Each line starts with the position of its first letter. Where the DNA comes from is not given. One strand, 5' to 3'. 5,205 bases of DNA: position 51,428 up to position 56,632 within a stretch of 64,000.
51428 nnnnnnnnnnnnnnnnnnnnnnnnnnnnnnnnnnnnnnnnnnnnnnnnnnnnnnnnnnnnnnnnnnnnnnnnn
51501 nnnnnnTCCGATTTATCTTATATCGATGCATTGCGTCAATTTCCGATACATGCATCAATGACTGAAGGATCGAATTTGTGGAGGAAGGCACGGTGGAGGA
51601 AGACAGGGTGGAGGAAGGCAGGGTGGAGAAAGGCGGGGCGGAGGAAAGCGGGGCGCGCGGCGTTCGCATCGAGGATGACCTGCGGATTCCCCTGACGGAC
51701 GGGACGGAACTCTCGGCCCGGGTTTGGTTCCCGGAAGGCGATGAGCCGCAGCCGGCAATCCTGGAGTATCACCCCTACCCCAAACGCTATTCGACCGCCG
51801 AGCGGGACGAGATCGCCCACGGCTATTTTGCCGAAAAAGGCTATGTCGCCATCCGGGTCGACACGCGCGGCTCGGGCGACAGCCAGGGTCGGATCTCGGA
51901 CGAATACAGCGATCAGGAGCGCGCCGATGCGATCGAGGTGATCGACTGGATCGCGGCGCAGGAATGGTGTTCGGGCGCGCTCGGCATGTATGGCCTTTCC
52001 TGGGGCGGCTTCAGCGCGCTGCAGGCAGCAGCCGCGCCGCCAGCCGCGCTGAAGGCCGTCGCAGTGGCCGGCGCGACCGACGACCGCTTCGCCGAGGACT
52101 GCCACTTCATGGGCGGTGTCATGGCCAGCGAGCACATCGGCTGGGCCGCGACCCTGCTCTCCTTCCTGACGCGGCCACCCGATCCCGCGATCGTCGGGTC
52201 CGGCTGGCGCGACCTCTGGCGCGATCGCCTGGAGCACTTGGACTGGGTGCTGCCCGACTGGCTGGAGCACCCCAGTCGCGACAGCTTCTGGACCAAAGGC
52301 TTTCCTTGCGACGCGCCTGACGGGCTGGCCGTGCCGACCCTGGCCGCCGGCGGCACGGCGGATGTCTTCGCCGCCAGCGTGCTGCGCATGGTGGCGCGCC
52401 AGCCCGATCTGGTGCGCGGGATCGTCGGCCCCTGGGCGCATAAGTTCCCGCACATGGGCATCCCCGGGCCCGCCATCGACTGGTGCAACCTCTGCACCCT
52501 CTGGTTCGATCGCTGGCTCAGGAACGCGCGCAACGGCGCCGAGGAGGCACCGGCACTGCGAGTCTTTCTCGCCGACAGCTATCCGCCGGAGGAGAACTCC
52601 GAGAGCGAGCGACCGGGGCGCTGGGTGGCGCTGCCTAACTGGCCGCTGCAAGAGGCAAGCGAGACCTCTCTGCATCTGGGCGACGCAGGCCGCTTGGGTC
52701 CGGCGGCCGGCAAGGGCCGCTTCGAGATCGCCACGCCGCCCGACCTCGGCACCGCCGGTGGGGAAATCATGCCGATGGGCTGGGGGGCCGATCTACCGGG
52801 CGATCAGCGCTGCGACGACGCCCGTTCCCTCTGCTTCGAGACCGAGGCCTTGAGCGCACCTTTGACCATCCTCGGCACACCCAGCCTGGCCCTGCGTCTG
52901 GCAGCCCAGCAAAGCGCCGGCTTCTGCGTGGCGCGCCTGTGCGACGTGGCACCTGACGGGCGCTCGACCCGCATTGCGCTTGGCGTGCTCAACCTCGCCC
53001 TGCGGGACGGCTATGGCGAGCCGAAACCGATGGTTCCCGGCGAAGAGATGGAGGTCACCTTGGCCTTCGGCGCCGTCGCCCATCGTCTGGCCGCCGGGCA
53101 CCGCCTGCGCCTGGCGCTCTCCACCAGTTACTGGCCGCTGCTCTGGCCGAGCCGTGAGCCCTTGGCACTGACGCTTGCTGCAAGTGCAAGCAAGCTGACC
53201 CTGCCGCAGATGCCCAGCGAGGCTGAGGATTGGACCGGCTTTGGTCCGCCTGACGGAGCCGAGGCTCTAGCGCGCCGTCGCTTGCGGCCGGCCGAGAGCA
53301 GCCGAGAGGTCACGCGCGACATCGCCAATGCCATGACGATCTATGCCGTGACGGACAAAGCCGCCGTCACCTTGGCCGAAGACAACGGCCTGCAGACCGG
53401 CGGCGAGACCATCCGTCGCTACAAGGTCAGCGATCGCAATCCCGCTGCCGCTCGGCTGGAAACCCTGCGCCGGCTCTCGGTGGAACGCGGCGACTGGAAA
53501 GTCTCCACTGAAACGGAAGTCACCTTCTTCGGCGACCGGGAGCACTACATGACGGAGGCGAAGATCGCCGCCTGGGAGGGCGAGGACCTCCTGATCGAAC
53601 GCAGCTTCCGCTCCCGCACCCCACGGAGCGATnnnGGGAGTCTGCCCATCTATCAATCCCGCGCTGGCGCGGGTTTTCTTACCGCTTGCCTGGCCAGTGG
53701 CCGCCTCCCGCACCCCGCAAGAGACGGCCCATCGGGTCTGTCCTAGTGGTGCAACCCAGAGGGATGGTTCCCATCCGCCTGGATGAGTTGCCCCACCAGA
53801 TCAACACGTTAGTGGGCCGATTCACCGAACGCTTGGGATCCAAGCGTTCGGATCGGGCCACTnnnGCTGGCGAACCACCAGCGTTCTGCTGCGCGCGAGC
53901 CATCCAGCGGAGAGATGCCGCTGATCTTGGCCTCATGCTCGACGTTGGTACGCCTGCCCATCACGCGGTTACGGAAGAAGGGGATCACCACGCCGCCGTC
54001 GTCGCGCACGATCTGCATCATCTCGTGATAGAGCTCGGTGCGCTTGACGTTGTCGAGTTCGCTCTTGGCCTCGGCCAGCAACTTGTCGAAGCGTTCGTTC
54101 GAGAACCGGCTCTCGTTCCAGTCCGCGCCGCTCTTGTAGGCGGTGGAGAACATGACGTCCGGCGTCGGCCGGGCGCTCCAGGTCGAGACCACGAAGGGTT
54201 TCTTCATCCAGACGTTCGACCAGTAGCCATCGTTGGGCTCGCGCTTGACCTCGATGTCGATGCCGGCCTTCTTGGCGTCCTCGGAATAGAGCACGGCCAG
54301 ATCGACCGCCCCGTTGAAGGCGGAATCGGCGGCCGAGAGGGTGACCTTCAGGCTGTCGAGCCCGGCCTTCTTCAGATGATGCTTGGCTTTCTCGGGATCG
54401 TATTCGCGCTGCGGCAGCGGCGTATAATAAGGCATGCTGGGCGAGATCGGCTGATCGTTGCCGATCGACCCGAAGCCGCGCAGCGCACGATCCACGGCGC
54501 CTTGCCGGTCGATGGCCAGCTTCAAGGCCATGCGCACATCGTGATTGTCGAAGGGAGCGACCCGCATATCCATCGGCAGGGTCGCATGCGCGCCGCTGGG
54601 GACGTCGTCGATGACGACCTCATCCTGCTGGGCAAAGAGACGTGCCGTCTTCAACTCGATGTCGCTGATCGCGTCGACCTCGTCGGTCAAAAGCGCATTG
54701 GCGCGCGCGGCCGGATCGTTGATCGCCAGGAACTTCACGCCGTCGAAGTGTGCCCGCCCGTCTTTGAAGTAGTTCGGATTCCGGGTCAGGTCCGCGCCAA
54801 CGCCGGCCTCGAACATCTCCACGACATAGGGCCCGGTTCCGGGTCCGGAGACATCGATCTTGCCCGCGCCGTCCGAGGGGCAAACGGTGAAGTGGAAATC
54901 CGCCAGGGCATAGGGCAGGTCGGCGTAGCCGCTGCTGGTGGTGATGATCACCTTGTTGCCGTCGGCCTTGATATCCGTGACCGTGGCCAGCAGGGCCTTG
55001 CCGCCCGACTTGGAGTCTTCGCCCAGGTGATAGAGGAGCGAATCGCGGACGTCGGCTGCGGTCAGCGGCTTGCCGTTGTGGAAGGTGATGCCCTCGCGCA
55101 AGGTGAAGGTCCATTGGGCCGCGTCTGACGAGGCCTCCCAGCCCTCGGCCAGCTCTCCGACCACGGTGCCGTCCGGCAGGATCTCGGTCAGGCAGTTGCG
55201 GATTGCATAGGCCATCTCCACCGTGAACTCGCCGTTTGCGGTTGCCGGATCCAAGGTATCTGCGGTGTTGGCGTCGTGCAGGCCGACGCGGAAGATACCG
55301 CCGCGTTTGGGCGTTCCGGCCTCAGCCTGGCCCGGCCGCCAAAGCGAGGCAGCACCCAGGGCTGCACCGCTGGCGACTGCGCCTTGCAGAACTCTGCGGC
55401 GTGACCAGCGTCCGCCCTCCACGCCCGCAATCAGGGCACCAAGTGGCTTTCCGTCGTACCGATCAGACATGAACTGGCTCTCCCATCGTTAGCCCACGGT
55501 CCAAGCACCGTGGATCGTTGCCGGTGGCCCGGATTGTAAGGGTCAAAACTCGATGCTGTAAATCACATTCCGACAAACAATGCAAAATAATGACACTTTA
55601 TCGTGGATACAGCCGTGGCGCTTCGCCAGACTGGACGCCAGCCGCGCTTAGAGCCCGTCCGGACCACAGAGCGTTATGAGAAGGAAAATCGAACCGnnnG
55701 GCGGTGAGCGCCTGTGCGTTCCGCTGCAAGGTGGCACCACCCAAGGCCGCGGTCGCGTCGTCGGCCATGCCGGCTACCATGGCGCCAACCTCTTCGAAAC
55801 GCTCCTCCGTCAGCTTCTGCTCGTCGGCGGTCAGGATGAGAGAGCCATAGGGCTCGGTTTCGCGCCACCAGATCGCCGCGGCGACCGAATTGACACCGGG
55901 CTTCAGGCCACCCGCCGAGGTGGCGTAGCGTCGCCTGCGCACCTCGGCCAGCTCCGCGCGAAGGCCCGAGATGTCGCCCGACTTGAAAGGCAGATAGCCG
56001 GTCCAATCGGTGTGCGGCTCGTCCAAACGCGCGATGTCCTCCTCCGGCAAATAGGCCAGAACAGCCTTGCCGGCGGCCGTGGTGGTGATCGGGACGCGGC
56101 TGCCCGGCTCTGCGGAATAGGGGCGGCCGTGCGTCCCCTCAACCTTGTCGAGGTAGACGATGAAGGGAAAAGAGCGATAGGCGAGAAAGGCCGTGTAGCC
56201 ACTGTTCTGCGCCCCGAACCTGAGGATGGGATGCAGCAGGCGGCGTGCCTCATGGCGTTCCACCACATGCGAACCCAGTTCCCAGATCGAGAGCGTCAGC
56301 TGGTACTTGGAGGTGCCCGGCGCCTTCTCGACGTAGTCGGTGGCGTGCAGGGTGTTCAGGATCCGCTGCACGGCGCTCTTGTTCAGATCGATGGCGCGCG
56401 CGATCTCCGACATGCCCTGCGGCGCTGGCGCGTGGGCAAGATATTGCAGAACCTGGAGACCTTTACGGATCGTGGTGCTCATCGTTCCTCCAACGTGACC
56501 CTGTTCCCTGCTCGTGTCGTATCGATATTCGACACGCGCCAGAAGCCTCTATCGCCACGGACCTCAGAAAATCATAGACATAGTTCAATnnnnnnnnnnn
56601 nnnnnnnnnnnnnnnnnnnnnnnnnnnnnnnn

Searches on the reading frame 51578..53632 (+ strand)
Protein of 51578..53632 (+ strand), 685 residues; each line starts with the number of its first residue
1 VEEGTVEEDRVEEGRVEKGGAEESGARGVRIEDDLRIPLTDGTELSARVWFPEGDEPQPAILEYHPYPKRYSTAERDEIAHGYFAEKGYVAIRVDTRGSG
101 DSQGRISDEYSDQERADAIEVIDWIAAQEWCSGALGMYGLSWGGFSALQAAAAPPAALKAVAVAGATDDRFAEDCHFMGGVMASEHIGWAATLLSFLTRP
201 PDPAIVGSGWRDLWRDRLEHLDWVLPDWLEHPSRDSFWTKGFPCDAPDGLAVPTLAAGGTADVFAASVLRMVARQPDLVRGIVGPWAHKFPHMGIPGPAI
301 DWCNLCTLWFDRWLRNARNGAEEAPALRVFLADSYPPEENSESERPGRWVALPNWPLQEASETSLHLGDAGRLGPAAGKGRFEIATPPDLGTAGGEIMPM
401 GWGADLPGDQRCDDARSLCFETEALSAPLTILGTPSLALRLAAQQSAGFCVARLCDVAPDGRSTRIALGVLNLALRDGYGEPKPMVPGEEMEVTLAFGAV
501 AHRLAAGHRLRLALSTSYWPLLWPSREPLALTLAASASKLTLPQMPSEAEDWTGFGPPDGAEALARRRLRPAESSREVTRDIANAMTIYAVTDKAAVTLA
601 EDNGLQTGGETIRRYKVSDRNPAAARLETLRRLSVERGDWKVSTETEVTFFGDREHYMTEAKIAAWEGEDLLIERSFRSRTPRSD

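Call 9: search_protein_families(library=pfam, proteins=[window:51578-53632:+])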
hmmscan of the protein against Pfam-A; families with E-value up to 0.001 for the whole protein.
window:51578-53632:+ (685 aa): 5 families
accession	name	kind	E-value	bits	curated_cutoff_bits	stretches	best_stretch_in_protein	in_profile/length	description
PF02129.25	Peptidase_S15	-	8.9e-56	189.9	23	1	41-289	1-261/262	X-Pro dipeptidyl-peptidase (S15 family)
PF08530.16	PepX_C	-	5e-33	115.3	22.5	1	319-538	1-200/217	X-Pro dipeptidyl-peptidase C-terminal non-catalytic domain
PF12146.15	Hydrolase_4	-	8.8e-07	28.9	27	1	83-166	26-109/239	Serine aminopeptidase, S33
PF00326.27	Peptidase_S9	-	2.6e-06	27.5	22.6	1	83-168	9-100/213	Prolyl oligopeptidase family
PF00561.26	Abhydrolase_1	-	1.2e-05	25.5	25.8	1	84-166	23-102/245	alpha/beta hydrolase fold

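Call 58: search_protein_families(library=ncbifam, proteins=[window:51578-53632:+], max_evalue=0.00001)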
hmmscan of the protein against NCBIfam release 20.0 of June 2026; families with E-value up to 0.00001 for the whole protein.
window:51578-53632:+ (685 aa): 5 families
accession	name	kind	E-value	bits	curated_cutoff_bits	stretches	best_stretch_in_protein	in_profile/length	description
TIGR00976.1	CocE_NonD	subfamily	3.4e-62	211.2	66.3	2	41-193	5-156/550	CocE/NonD family hydrolase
NF003780.0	PRK05371.1-1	subfamily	9.2e-23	80.5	642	1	286-544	342-582/594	Xaa-Pro dipeptidyl-peptidase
NF003782.0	PRK05371.1-3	subfamily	4.1e-15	55.2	711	1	286-547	402-644/648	Xaa-Pro dipeptidyl-peptidase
NF047920.1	lactonase_UilS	equivalog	1.9e-07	31.1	400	1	83-162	47-126/285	UilS family quorum-quenching N-acyl-homoserine lactonase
NF003781.0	PRK05371.1-2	equivalog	2.4e-06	26.2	881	0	299-475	532-700/805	Xaa-Pro dipeptidyl-peptidase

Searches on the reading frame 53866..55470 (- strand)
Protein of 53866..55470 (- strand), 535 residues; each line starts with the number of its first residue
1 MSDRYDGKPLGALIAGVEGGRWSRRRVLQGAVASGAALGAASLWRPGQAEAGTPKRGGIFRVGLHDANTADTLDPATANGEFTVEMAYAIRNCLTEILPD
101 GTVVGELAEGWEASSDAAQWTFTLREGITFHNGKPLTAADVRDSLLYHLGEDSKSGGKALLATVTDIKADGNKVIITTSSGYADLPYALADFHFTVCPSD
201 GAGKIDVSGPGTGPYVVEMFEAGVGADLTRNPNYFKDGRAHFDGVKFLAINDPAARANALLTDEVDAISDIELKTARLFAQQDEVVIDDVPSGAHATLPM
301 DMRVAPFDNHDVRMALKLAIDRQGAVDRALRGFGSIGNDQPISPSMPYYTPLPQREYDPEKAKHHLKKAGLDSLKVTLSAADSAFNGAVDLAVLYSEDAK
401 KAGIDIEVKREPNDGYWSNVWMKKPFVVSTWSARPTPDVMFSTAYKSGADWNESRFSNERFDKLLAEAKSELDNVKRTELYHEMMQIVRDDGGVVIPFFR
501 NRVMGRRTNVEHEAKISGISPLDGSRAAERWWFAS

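Call 9: search_protein_families(library=pfam, proteins=[window:53866-55470:-])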
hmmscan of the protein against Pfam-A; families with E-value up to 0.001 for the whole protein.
window:53866-55470:- (535 aa): 1 family
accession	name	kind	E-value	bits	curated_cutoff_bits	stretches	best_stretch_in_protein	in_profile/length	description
PF00496.27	SBP_bac_5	-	3.8e-74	250.4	32.4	1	102-451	1-366/368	Bacterial extracellular solute-binding proteins, family 5 Middle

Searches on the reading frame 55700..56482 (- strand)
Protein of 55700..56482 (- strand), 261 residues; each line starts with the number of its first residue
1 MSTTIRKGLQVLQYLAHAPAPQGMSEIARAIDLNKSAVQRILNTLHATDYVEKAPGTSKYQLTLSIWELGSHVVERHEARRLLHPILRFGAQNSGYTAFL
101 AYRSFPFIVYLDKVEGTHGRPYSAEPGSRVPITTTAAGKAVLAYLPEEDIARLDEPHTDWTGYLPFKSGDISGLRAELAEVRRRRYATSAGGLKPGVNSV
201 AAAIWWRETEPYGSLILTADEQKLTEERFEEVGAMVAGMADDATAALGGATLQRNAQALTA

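Call 9: search_protein_families(library=pfam, proteins=[window:55700-56482:-])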
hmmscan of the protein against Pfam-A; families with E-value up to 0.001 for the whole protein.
window:55700-56482:- (261 aa): 6 families
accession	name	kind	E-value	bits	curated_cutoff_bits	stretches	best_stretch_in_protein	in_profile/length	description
PF01614.24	IclR_C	-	3.2e-19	69.6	24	1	72-242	2-171/174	Bacterial transcriptional regulator IclR C-terminal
PF09339.16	HTH_IclR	-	4.4e-14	52.4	22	1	5-54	2-51/52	IclR helix-turn-helix domain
PF12802.13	MarR_2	-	3.6e-07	30.7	27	1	10-54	9-53/61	MarR family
PF25213.1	HVO_A0261_N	-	2.5e-06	27.7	35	1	9-78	14-75/86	HVO_A0261 N-terminal domain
PF02082.26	Rrf2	-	2.2e-05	25.1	30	1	1-63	1-66/132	Iron-dependent Transcriptional regulator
PF01978.25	TrmB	-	0.00052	20.3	25.6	1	20-58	21-59/68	Sugar-specific transcriptional regulator TrmB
